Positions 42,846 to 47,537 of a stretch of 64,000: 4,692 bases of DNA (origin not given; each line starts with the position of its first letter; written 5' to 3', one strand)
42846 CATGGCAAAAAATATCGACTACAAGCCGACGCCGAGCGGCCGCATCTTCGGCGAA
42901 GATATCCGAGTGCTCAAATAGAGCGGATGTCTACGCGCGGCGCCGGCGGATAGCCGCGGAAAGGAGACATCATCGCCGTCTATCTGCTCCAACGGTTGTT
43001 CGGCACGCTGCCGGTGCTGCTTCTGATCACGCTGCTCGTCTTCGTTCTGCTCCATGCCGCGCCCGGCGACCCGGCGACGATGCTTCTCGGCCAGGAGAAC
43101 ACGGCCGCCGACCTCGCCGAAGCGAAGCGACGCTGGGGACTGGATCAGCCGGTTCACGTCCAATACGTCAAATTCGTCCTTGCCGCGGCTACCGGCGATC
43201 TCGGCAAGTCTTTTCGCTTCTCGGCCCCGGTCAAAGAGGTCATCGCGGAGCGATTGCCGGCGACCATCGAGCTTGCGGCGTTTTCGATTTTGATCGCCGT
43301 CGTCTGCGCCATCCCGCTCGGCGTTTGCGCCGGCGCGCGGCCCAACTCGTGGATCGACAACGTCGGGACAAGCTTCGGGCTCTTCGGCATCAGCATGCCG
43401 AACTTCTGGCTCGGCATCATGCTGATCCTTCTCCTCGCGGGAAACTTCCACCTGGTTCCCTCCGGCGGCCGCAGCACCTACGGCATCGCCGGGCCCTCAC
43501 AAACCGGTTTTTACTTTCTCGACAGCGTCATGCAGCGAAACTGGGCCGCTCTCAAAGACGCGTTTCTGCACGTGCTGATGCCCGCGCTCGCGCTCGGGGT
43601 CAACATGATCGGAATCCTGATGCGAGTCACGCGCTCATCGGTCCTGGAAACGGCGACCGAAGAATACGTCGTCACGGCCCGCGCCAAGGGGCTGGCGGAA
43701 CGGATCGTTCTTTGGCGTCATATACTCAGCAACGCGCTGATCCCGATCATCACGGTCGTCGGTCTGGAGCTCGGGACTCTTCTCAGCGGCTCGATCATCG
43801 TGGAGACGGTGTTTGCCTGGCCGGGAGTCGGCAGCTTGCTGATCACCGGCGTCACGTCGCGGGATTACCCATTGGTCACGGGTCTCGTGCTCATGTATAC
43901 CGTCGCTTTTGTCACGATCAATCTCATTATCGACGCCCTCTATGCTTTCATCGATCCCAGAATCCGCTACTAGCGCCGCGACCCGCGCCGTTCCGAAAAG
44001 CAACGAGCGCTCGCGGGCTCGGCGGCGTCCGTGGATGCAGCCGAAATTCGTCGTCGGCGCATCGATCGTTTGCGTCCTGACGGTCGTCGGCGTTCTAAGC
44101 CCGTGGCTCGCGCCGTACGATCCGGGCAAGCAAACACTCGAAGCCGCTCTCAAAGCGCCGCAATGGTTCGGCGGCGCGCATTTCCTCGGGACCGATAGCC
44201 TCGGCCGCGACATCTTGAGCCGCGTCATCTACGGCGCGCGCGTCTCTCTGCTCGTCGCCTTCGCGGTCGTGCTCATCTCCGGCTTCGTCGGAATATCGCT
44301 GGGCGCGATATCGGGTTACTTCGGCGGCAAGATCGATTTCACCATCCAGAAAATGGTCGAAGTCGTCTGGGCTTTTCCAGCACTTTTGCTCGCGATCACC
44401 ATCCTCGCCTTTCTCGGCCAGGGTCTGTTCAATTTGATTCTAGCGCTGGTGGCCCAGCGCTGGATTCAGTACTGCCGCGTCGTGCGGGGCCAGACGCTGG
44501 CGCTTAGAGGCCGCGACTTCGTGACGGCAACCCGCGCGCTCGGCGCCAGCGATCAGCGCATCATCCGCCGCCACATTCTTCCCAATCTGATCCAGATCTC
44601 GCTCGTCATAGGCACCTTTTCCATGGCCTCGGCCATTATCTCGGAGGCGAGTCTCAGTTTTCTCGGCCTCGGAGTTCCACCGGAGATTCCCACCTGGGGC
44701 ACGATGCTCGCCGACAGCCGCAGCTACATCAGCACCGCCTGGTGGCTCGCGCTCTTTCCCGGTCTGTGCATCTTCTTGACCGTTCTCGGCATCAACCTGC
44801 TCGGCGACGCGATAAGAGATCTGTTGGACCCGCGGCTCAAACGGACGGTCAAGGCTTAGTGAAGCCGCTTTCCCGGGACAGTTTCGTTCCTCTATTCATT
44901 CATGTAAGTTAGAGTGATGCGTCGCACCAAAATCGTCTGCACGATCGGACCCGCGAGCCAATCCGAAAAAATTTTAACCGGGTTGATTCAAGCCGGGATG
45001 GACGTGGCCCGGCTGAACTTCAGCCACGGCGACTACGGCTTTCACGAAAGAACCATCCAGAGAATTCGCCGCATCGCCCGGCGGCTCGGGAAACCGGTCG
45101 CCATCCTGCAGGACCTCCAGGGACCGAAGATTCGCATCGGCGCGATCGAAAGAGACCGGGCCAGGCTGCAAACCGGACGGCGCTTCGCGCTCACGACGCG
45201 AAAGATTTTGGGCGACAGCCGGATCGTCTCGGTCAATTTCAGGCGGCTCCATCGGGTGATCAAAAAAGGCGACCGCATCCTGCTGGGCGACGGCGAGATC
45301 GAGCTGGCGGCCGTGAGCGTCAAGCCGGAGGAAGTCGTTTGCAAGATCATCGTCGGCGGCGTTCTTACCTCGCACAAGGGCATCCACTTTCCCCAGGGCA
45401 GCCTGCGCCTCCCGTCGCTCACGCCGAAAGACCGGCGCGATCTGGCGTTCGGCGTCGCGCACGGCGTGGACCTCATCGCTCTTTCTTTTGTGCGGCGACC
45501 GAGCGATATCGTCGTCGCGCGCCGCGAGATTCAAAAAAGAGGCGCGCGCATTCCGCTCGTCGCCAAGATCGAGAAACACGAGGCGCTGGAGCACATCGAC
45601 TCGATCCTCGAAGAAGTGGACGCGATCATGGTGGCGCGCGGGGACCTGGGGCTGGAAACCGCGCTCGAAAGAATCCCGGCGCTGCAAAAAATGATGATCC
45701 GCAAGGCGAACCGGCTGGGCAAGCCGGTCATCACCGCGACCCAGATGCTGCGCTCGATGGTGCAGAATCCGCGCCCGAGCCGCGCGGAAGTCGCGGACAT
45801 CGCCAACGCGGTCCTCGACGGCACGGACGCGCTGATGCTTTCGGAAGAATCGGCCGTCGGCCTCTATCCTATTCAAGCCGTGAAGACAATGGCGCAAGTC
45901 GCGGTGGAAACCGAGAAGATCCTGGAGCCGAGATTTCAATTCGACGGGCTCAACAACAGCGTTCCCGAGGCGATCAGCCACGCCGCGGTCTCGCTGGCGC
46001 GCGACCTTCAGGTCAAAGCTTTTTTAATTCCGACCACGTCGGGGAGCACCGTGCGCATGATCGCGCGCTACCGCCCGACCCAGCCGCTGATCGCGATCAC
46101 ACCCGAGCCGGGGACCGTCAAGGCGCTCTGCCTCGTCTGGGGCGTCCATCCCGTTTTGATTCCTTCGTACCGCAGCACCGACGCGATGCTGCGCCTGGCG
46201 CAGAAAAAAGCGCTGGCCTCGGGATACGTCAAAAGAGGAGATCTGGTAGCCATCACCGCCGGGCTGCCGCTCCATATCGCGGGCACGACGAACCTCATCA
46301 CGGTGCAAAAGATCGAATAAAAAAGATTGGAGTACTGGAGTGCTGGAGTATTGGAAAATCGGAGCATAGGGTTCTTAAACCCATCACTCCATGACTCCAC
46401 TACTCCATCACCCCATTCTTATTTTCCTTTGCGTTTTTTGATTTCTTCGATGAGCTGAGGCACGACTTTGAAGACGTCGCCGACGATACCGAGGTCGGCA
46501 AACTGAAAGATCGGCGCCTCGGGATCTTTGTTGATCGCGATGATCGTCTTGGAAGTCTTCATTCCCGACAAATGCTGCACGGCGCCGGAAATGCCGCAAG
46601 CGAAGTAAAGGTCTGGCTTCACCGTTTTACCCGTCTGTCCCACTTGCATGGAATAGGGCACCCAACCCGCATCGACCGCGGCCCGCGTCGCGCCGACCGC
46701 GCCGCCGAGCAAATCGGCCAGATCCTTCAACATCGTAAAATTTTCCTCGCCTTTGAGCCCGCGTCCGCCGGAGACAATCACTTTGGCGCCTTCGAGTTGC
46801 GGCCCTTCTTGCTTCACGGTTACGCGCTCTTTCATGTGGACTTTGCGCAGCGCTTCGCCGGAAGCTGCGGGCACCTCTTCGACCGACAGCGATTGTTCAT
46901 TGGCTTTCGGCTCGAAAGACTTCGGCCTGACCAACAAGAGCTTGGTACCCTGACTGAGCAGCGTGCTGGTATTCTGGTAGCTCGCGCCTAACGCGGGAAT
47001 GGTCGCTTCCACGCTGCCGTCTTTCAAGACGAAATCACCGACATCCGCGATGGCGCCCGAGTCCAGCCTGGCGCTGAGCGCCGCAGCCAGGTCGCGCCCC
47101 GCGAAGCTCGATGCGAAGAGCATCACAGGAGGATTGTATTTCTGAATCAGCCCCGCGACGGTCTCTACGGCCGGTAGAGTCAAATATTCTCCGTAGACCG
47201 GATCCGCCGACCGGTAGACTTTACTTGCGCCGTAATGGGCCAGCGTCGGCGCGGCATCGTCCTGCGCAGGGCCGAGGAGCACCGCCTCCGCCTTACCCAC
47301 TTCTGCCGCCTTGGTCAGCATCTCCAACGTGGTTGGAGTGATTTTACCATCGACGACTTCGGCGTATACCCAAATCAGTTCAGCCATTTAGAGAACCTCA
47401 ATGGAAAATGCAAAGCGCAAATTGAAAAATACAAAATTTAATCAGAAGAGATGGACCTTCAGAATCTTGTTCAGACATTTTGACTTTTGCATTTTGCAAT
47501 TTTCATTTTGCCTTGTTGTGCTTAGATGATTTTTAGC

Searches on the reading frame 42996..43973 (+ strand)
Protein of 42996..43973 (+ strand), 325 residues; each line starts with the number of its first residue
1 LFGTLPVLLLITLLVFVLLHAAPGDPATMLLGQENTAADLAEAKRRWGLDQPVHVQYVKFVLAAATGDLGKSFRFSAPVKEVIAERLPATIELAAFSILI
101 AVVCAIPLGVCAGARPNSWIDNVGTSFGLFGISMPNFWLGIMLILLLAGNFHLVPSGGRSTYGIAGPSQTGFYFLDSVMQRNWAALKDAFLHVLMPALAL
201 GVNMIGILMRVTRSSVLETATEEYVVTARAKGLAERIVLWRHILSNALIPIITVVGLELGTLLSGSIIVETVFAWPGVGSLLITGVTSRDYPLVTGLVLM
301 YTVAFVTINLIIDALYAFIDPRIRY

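Call 38: search_protein_families(library=ncbifam, proteins=[window:42996-43973:+], max_evalue=0.00001)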
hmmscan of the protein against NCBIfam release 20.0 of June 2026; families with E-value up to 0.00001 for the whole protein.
window:42996-43973:+ (325 aa): 16 families
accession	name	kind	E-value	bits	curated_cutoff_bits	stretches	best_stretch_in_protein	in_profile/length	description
NF045470.1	Opp2B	equivalog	3.4e-95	318.7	350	1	4-324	5-300/300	nickel ABC transporter permease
TIGR02789.1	nickel_nikB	equivalog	3.6e-80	269.7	447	2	189-324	172-307/314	nickel ABC transporter permease subunit NikB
NF045472.1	Opp4B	equivalog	1e-78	264.8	450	1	3-324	11-319/319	oligopeptide ABC transporter permease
NF008161.0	PRK10914.1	equivalog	2e-76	257.4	590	1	5-325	13-337/339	dipeptide ABC transporter permease DppB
NF045469.1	Opp1B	equivalog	4.6e-76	256.2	380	2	189-324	173-307/307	nickel/cobalt ABC transporter permease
NF011661.0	PRK15081.1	equivalog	2.8e-75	253.6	463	2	187-325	167-305/306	glutathione ABC transporter permease GsiC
NF007677.0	PRK10352.1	equivalog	1.3e-72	244.6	433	2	187-324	170-307/314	nickel ABC transporter permease subunit NikB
NF045471.1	Opp3B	equivalog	7.9e-63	212.7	480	2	184-324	163-303/308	oligopeptide ABC transporter permease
NF007008.0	PRK09471.1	equivalog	3.1e-55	187.8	388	2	189-325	170-306/306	oligopeptide ABC transporter permease OppB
NF011690.0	PRK15110.1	equivalog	3.3e-44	151.6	432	1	57-321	44-311/321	putrescine export ABC transporter permease SapB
NF011712.0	PRK15133.1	subfamily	4.6e-43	147.6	445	1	40-324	86-360/364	microcin C ABC transporter permease YejB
NF043081.1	MMSYN1_0165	equivalog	5.2e-28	98.1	350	1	74-324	162-385/388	oligopeptide ABC transporter permease OppB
NF045474.1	Opp2C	equivalog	2.6e-09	37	300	1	204-263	113-172/236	nickel transporter permease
NF045473.1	Opp1C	equivalog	5.3e-07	29.3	350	1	198-262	135-199/267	nickel/cobalt ABC transporter permease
NF045476.1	Opp4C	equivalog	1.3e-06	27.9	350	1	198-279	145-222/278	oligopeptide ABC transporter permease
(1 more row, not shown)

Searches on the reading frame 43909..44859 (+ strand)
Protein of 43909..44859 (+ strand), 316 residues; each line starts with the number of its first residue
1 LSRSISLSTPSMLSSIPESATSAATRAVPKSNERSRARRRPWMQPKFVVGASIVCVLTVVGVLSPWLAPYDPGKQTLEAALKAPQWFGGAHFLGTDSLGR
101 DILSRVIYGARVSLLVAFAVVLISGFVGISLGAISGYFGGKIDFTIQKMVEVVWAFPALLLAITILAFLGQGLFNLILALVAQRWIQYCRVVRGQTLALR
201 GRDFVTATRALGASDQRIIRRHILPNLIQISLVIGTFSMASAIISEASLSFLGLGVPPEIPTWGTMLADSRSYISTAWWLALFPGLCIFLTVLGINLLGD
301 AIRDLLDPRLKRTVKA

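Call 38: search_protein_families(library=ncbifam, proteins=[window:43909-44859:+], max_evalue=0.00001)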
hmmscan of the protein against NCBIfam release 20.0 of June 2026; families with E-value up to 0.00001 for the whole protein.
window:43909-44859:+ (316 aa): 16 families
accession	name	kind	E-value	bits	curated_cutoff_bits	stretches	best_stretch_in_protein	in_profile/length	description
NF045476.1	Opp4C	equivalog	1.1e-83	280.7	350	1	46-309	14-278/278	oligopeptide ABC transporter permease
NF045474.1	Opp2C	equivalog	1.4e-80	270.3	300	1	69-307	1-236/236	nickel transporter permease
TIGR02790.1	nickel_nikC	equivalog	2.6e-80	269.7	358.45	1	49-307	3-258/258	nickel ABC transporter permease subunit NikC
NF045473.1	Opp1C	equivalog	1.1e-79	267.6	350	1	48-310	8-267/267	nickel/cobalt ABC transporter permease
NF011662.0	PRK15082.1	equivalog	6.1e-75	252.4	484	1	39-312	31-302/303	glutathione ABC transporter permease GsiD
NF007738.0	PRK10417.1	equivalog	1.8e-73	247.4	335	1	47-311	11-272/277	nickel ABC transporter permease subunit NikC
NF007376.0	PRK09881.1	equivalog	2.4e-73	246.7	434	1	26-310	9-293/298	D,D-dipeptide ABC transporter permease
NF008160.0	PRK10913.1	equivalog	2.3e-71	240.7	483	1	48-311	33-299/300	dipeptide ABC transporter permease DppC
NF045475.1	Opp3C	equivalog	2.4e-63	214.3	450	1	90-311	107-328/328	oligopeptide ABC transporter permease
NF047573.1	opine_perm_CntC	exception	4.6e-62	209.8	440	1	48-310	12-271/271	staphylopine uptake ABC transporter permease subunit CntC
NF011935.0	PRK15406.1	equivalog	2.5e-58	198.2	433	1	37-309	29-300/302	oligopeptide ABC transporter permease OppC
NF043080.1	MMSYN1_0166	equivalog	7e-45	153.3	370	1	44-311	37-306/307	oligopeptide ABC transporter permease OppC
NF011691.0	PRK15111.1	equivalog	1e-42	146.7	379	1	48-304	30-289/296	putrescine export ABC transporter permease SapC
NF011596.0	PRK15021.1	subfamily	7.2e-40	137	439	1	90-309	120-338/341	microcin C ABC transporter permease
NF045472.1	Opp4B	equivalog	1.1e-06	28.2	450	0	186-311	201-319/319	oligopeptide ABC transporter permease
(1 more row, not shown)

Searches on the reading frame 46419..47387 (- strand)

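Call 38: search_protein_families(library=ncbifam, proteins=[window:46419-47387:-], max_evalue=0.00001)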
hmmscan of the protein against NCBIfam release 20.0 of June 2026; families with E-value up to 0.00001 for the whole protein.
window:46419-47387:- (322 aa): 5 families
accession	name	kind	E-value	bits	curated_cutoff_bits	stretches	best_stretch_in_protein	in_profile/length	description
NF042970.1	AcrlCoAredClosAcrA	equivalog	1.5e-63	215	600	2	162-318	200-359/360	acryloyl-CoA reductase electron transfer subunit beta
NF038209.1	mft_etfA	equivalog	7.5e-42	143.7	240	1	28-314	21-300/303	mycofactocin-associated electron transfer flavoprotein alpha subunit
NF008884.0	PRK11916.1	equivalog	1.8e-40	139.2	528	1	22-316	19-310/312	electron transfer flavoprotein subunit alpha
NF051845.1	EtFlavAlphaProt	equivalog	1.1e-33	116.8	600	1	3-320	91-403/406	electron transfer flavoprotein subunit alpha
NF002889.0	PRK03363.1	equivalog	1.4e-31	110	549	1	25-314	22-309/313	electron transfer flavoprotein subunit alpha/FixB family protein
